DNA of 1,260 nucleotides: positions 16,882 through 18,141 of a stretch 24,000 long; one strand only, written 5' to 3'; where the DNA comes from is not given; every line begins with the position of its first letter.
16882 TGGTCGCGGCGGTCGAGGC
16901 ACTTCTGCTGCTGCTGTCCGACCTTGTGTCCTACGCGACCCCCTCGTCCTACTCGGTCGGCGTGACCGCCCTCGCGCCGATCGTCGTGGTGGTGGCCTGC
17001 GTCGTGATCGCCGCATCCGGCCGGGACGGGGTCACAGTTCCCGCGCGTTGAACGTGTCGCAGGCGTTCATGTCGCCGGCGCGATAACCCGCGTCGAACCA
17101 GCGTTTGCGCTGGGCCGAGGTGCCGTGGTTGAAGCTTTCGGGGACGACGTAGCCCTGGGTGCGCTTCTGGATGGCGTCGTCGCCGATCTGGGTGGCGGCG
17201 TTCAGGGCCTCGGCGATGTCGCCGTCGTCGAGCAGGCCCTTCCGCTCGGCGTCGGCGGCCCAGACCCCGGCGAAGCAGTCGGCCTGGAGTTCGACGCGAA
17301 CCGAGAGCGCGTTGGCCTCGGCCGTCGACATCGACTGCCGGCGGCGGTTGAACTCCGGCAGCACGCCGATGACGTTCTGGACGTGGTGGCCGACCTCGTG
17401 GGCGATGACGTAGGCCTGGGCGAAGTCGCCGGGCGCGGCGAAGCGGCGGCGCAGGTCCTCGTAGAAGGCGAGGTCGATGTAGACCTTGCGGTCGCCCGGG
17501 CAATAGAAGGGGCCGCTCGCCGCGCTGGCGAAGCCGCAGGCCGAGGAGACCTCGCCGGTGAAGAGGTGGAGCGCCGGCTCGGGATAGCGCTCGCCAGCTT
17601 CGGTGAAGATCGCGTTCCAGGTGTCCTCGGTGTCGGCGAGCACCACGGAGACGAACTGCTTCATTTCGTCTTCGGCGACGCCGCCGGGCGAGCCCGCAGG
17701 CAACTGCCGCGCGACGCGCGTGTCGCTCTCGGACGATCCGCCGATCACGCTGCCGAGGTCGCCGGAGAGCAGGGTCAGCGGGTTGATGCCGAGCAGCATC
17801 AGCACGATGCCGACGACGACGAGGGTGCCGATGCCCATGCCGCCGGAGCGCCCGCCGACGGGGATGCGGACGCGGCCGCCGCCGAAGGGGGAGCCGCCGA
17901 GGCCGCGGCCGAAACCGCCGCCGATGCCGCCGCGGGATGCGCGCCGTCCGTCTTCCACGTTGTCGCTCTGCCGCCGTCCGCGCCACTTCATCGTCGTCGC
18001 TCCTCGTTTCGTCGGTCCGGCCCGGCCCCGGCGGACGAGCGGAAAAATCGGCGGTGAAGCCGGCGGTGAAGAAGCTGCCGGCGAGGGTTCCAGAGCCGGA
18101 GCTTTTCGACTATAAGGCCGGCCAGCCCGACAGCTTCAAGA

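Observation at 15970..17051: Compact, highly divergent SecY paralogue (about 360 aa, 10 TM, trimmed cytosolic loops) carrying a 1-nt frameshift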

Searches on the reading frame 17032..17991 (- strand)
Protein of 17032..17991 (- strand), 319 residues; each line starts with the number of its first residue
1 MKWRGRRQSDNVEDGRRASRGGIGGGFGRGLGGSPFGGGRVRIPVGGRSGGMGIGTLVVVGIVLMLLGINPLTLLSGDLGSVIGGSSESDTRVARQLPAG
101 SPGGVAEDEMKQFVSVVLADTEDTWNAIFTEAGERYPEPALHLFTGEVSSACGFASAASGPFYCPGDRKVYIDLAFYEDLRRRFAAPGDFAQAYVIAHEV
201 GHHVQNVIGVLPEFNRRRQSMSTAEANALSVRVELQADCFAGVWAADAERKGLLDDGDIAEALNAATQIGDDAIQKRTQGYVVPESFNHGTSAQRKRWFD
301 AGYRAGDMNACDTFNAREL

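Call 14: search_protein_families(library=pfam, proteins=[window:17032-17991:-])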
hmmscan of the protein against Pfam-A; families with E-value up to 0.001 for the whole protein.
window:17032-17991:- (319 aa): 1 family
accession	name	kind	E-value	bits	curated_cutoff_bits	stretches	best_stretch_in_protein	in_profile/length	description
PF04228.19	Zn_peptidase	-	7.3e-110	367.5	23.2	1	1-314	1-290/290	Putative neutral zinc metallopeptidase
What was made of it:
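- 17032..17991 (-): Convergent ypfJ-type zinc metallopeptidase gene. It overlaps the 3' end of the SecY-like gene by 20 nt. It is context, not a functional partner. Pfam Zn_peptidase PF04228 at 367.5 bits (call 14).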

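Call 58: find_homologous_proteins(query=window:17032-17991:-)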
Query window:17032-17991:- (319 aa): 8000 proteins with E <= 0.001 among 8000 candidates; the best 120 are listed.
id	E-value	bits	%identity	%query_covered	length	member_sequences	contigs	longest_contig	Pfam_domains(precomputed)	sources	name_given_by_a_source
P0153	9.0e-211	717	100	100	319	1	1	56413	PF04228.20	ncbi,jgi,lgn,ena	-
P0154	1.9e-151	522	73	100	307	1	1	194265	PF04228.20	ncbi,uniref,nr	ncbi:KPN_02809 family neutral zinc metallopeptidase [Methylobrevis albus]|uniref:Zinc metallopeptida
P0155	1.4e-143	496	76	93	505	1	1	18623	PF04228.20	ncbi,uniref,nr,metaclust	ncbi:putative neutral zinc metallopeptidase [Methylobrevis pamukkalensis]|uniref:Putative neutral zi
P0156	2.8e-143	495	69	100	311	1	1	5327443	PF04228.20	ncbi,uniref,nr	ncbi:flagellar biosynthesis protein FlgM [Hartmannibacter diazotrophicus]|uniref:Flagellar biosynthe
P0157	3.5e-130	452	66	100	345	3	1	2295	PF04228.20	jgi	jgi:predicted metalloprotease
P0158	5.2e-130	452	67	99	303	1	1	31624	PF04228.20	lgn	-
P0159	5.7e-130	452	64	100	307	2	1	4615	PF04228.20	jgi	jgi:predicted metalloprotease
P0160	1.6e-129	450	64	100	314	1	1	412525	PF04228.20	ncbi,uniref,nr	ncbi:KPN_02809 family neutral zinc metallopeptidase [Mongoliimonas terrestris]|uniref:KPN_02809 fami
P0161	2.1e-129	450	66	100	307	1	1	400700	PF04228.20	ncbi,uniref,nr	ncbi:KPN_02809 family neutral zinc metallopeptidase [Chthonobacter rhizosphaerae]|uniref:KPN_02809 f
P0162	2.3e-129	450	65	100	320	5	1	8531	PF04228.20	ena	-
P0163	1.3e-128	447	66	100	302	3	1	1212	PF04228.20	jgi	-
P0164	1.3e-127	444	64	100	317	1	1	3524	PF04228.20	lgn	-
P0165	1.9e-127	443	62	100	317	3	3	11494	PF04228.20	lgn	-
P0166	2.1e-127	443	64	100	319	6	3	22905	PF04228.20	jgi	-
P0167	9.8e-127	441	64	99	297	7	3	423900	PF04228.20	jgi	jgi:predicted metalloprotease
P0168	1.2e-126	441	63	100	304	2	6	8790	PF04228.20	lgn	-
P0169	2.1e-126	440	63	100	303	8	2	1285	PF04228.20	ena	-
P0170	5.5e-126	438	64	100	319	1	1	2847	PF04228.20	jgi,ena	-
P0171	2.3e-125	436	66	100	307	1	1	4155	PF04228.20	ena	-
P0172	6.0e-125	435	66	100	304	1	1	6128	PF04228.20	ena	-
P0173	8.0e-125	435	63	100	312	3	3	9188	PF04228.20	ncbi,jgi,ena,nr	ncbi:MAG TPA: neutral zinc metallopeptidase [Hyphomicrobiales bacterium]|nr:neutral zinc metallopept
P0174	1.5e-124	434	62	100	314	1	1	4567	PF04228.20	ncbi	ncbi:MAG: neutral zinc metallopeptidase [Pseudomonadota bacterium]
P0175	2.6e-124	433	61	100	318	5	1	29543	PF04228.20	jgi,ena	-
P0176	4.0e-124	432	68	79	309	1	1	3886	PF04228.20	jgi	jgi:uncharacterized protein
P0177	4.3e-124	432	61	99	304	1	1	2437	PF04228.20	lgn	-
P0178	4.3e-124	432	61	100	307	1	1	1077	PF04228.20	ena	-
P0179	6.5e-124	432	63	99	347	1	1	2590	PF04228.20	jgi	jgi:predicted metalloprotease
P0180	1.2e-123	431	61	100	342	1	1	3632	PF04228.20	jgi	jgi:uncharacterized protein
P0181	2.1e-123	430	65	100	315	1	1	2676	PF04228.20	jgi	jgi:uncharacterized protein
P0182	6.0e-123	428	61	100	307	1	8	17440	PF04228.20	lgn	-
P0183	6.7e-123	428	64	100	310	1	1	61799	PF04228.20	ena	-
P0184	8.8e-123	428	68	79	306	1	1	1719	PF04228.20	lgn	-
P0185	9.4e-123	428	64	100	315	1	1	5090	PF04228.20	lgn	-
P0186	1.2e-122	427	63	100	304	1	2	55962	PF04228.20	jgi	jgi:predicted metalloprotease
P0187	1.4e-122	427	68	79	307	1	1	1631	PF04228.20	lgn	-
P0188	1.8e-122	427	61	100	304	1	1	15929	PF04228.20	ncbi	-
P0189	1.9e-122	427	62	98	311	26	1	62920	PF04228.20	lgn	-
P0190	2.0e-122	427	62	100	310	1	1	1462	PF04228.20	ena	-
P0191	2.4e-122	426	64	98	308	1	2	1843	PF04228.20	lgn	-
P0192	3.0e-122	426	63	100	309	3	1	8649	PF04228.20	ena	-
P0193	3.1e-122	426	63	100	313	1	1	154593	PF04228.20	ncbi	ncbi:MAG: neutral zinc metallopeptidase [Hyphomicrobiales bacterium]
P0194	3.4e-122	426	62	100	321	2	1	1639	PF04228.20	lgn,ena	-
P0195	4.6e-122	426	61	100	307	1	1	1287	PF04228.20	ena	-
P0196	4.7e-122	426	61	99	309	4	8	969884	PF04228.20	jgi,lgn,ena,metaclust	metaclust:\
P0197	5.9e-122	425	63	100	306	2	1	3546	PF04228.20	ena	-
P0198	6.9e-122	425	65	100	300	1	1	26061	PF04228.20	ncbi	-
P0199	1.0e-121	424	62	98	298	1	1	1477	PF04228.20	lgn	-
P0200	1.2e-121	424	62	100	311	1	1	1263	PF04228.20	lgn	-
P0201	1.2e-121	424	61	98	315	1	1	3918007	PF04228.20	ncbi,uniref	ncbi:KPN_02809 family neutral zinc metallopeptidase [Coralliovum pocilloporae]|uniref:KPN_02809 fami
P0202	1.7e-121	424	61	100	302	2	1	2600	PF04228.20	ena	-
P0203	1.8e-121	424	59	100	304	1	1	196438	PF04228.20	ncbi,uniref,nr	ncbi:KPN_02809 family neutral zinc metallopeptidase [Oryzibacter oryziterrae]|uniref:KPN_02809 famil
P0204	1.9e-121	424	61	99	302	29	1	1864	PF04228.20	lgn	-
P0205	2.2e-121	423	62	100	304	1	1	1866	PF04228.20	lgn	-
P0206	2.6e-121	423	63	100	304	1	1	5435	PF04228.20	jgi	jgi:predicted metalloprotease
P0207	2.9e-121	423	61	99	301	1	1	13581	PF04228.20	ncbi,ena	-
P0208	2.9e-121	423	60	99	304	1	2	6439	PF04228.20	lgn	-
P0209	3.6e-121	423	61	100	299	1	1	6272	PF04228.20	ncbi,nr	ncbi:MAG: zinc metallopeptidase [Rhodobiaceae bacterium]|nr:zinc metallopeptidase [Rhodobiaceae bact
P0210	4.1e-121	422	62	100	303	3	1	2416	PF04228.20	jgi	-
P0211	4.4e-121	422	61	100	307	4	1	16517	PF04228.20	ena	-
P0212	4.4e-121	422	62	99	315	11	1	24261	PF04228.20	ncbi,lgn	ncbi:MAG: neutral zinc metallopeptidase [Hyphomicrobiales bacterium]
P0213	4.6e-121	422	62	100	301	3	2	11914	PF04228.20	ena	-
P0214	5.1e-121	422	63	100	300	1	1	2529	PF04228.20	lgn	-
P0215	5.3e-121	422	61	99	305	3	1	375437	PF04228.20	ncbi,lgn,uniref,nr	ncbi:zinc metallopeptidase [Agrobacterium salinitolerans]|uniref:KPN_02809 family neutral zinc metal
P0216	5.7e-121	422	61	100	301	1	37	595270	PF04228.20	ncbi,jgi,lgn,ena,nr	ncbi:MAG: zinc metallopeptidase [Rhodobiaceae bacterium]|nr:zinc metallopeptidase [Rhodobiaceae bact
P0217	7.1e-121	422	63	100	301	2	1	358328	PF04228.20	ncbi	-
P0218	7.2e-121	422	60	100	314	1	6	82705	PF04228.20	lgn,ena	-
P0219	7.3e-121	422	57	99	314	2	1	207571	PF04228.20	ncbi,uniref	ncbi:neutral zinc metallopeptidase [Mesorhizobium sp. SB112]|uniref:KPN_02809 family neutral zinc me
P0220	8.0e-121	421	60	100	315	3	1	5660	PF04228.20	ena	-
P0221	1.1e-120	421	65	100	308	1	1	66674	PF04228.20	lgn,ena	-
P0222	1.3e-120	421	63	100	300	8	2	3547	PF04228.20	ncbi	-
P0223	1.3e-120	421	59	99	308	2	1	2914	PF04228.20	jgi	-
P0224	1.4e-120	421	62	100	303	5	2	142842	PF04228.20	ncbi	ncbi:MAG: neutral zinc metallopeptidase [Hyphomicrobiales bacterium]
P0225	1.7e-120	420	61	100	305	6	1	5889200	PF04228.20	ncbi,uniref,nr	ncbi:conserved hypothetical protein [uncultured Pleomorphomonas sp.]|uniref:Flagellar biosynthesis p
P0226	1.7e-120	420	62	100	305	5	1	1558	PF04228.20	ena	-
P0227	1.7e-120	420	62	100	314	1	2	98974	PF04228.20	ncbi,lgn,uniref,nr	ncbi:KPN_02809 family neutral zinc metallopeptidase [Chthonobacter albigriseus]|uniref:KPN_02809 fam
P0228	1.7e-120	420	60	100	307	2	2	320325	PF04228.20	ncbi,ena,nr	ncbi:MAG: zinc metallopeptidase [Rhodobiaceae bacterium]|nr:zinc metallopeptidase [Rhodobiaceae bact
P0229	1.8e-120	420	61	100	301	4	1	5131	PF04228.20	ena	-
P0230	1.8e-120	420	58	100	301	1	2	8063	PF04228.20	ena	-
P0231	2.1e-120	420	60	99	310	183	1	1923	PF04228.20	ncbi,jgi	-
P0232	2.3e-120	420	63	100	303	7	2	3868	PF04228.20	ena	-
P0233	2.4e-120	420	71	77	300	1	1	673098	PF04228.20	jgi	jgi:predicted metalloprotease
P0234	2.5e-120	420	60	100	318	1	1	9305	PF04228.20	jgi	jgi:predicted metalloprotease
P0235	3.2e-120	419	60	100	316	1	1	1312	PF04228.20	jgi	jgi:predicted metalloprotease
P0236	3.3e-120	419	60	99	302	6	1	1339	PF04228.20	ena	-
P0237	3.5e-120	419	61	100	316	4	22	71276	PF04228.20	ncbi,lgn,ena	-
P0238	3.5e-120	419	60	99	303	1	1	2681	PF04228.20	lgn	-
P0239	3.6e-120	419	60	99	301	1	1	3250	PF04228.20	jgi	jgi:uncharacterized protein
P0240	3.7e-120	419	61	99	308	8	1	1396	PF04228.20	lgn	-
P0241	4.0e-120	419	62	100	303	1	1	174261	PF04228.20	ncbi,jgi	ncbi:MAG TPA: neutral zinc metallopeptidase [Alphaproteobacteria bacterium]|jgi:hypothetical protein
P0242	4.1e-120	419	61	99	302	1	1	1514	PF04228.20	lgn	-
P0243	4.3e-120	419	60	99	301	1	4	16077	PF04228.20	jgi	jgi:uncharacterized protein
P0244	4.6e-120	419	61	99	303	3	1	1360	PF04228.20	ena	-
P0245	5.7e-120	419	60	99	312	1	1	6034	PF04228.20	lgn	-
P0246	6.1e-120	419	59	100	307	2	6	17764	PF04228.20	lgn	-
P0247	6.6e-120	418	59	100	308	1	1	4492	PF04228.20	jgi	jgi:uncharacterized protein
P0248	6.8e-120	418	60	100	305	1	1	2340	PF04228.20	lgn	-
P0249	7.7e-120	418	61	99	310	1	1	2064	PF04228.20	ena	-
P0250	8.8e-120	418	59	99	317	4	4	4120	PF04228.20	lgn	-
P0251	9.0e-120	418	61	100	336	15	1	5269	PF04228.20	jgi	jgi:predicted metalloprotease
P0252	1.1e-119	418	61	100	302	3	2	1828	PF04228.20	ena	-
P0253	1.2e-119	418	62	100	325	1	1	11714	PF04228.20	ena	-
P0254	1.2e-119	418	61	98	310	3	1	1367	PF04228.20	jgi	jgi:predicted metalloprotease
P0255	1.2e-119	418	61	99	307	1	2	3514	PF04228.20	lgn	-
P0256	1.3e-119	418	61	100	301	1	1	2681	PF04228.20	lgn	-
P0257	1.4e-119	417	62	99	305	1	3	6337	PF04228.20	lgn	-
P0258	1.5e-119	417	62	98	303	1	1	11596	PF04228.20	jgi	jgi:uncharacterized protein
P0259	1.7e-119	417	60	99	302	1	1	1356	PF04228.20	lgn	-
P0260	1.8e-119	417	59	100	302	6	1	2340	PF04228.20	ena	-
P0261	1.9e-119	417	57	100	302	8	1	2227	PF04228.20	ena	-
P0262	1.9e-119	417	60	99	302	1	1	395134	PF04228.20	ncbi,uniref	ncbi:KPN_02809 family neutral zinc metallopeptidase [Agrobacterium salinitolerans]|uniref:KPN_02809 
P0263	1.9e-119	417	63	100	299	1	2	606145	PF04228.20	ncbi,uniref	ncbi:KPN_02809 family neutral zinc metallopeptidase [Microbaculum marinum]|uniref:Neutral zinc metal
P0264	1.9e-119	417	59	99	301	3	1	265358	PF04228.20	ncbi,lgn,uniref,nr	ncbi:hypothetical protein SAMN03159496_04084 [Rhizobium sp. NFR07]|uniref:KPN_02809 family neutral z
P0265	2.1e-119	417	61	99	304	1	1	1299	PF04228.20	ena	-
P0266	2.3e-119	417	66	82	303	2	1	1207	PF04228.20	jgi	jgi:predicted metalloprotease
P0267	2.7e-119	416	63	99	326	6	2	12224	PF04228.20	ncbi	-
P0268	3.0e-119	416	62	100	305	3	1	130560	PF04228.20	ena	-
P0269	3.0e-119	416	60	99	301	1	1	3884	PF04228.20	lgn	-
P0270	3.1e-119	416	61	99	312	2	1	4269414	PF04228.20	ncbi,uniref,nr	ncbi:zinc metallopeptidase [Rhizobium sp. 32-5/1]|uniref:KPN_02809 family neutral zinc metallopeptid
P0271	3.2e-119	416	62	99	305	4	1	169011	PF04228.20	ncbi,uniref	ncbi:KPN_02809 family neutral zinc metallopeptidase [Allorhizobium pseudoryzae]|uniref:KPN_02809 fam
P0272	3.2e-119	416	62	100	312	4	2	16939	PF04228.20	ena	-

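Call 59: find_encoding_contigs(protein=P0153, flank=3000, max_places=10)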
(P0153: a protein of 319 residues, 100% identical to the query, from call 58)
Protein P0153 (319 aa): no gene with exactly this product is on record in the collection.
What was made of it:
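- Tried and rejected: The exact YpfJ product could not be looked up by contig (call 59).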

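Call 61: list_cluster_members(proteins=[P0001, P0002, P0153, P0020, P0030, P0044, P0058, P0064, P0073, P0087])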
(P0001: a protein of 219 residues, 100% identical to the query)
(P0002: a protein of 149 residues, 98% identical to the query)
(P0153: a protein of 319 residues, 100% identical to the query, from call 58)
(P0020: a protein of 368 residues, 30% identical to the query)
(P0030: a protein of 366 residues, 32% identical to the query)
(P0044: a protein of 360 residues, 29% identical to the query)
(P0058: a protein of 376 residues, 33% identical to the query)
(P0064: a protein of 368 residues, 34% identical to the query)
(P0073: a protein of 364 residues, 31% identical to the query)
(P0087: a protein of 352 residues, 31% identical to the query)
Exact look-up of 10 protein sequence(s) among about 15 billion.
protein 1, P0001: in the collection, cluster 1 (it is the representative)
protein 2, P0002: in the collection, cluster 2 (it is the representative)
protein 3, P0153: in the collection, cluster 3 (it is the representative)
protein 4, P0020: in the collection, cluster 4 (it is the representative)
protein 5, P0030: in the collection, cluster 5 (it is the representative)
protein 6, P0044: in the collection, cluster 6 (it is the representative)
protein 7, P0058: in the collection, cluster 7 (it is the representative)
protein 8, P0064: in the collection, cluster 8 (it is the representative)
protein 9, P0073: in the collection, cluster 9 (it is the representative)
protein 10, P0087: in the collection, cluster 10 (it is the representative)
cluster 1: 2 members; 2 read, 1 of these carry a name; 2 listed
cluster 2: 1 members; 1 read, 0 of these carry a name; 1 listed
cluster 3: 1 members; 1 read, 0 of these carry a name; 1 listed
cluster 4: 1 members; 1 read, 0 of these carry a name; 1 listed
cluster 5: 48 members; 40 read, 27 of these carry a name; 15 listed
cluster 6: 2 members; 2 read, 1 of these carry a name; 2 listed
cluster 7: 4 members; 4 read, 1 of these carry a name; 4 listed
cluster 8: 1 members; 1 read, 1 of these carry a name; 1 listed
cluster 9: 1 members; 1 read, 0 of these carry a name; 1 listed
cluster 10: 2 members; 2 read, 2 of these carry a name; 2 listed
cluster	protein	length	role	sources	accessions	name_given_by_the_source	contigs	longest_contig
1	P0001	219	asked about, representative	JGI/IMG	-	hypothetical protein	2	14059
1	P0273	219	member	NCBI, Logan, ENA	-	-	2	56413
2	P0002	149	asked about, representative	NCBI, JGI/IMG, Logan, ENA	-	-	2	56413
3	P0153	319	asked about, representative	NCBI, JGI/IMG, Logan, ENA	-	-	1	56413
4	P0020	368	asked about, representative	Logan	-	-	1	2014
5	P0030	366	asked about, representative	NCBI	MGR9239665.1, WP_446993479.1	preprotein translocase subunit SecY [Rhizobium leguminosarum]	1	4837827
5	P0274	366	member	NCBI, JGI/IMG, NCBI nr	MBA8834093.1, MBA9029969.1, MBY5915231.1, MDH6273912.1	preprotein translocase subunit SecY [Rhizobium leguminosarum] | hypothetical protein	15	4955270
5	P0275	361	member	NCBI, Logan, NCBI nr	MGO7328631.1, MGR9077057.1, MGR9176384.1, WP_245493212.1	preprotein translocase subunit SecY [Rhizobium leguminosarum]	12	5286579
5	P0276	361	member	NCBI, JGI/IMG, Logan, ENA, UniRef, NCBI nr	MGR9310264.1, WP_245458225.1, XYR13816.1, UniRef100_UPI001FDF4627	preprotein translocase subunit SecY [Rhizobium leguminosarum] | preprotein translocase subunit SecY n=2 Tax=Rhizobium/Agrobacterium group TaxID=227290 ...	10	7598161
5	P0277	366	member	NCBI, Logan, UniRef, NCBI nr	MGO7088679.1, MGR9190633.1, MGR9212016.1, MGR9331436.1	preprotein translocase subunit SecY [Rhizobium leguminosarum] | preprotein translocase subunit SecY n=2 Tax=Rhizobium leguminosarum TaxID=384 ...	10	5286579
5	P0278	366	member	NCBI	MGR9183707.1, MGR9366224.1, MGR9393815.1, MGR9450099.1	preprotein translocase subunit SecY [Rhizobium leguminosarum]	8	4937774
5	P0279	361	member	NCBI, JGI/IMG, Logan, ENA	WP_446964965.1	preprotein translocase subunit SecY [Rhizobium leguminosarum]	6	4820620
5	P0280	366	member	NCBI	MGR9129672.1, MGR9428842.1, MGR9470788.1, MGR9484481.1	preprotein translocase subunit SecY [Rhizobium leguminosarum]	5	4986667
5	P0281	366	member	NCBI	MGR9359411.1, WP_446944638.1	preprotein translocase subunit SecY [Rhizobium leguminosarum]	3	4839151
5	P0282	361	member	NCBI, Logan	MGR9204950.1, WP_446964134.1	preprotein translocase subunit SecY [Rhizobium leguminosarum]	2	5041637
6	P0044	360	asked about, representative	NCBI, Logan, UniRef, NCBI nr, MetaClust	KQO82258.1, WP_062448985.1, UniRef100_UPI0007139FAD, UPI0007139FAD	hypothetical protein [Rhizobium sp. Leaf262] | hypothetical protein n=1 Tax=Rhizobium sp. Leaf262 TaxID=1736312 RepID=UPI0007139FAD | status=active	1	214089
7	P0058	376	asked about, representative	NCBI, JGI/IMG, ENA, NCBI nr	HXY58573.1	MAG TPA: hypothetical protein VEH76_08330 [Methylocystis sp.] | hypothetical protein [Methylocystis sp.]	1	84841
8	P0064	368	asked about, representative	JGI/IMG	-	preprotein translocase subunit SecY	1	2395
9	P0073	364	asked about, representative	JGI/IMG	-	-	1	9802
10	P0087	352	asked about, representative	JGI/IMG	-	preprotein translocase subunit SecY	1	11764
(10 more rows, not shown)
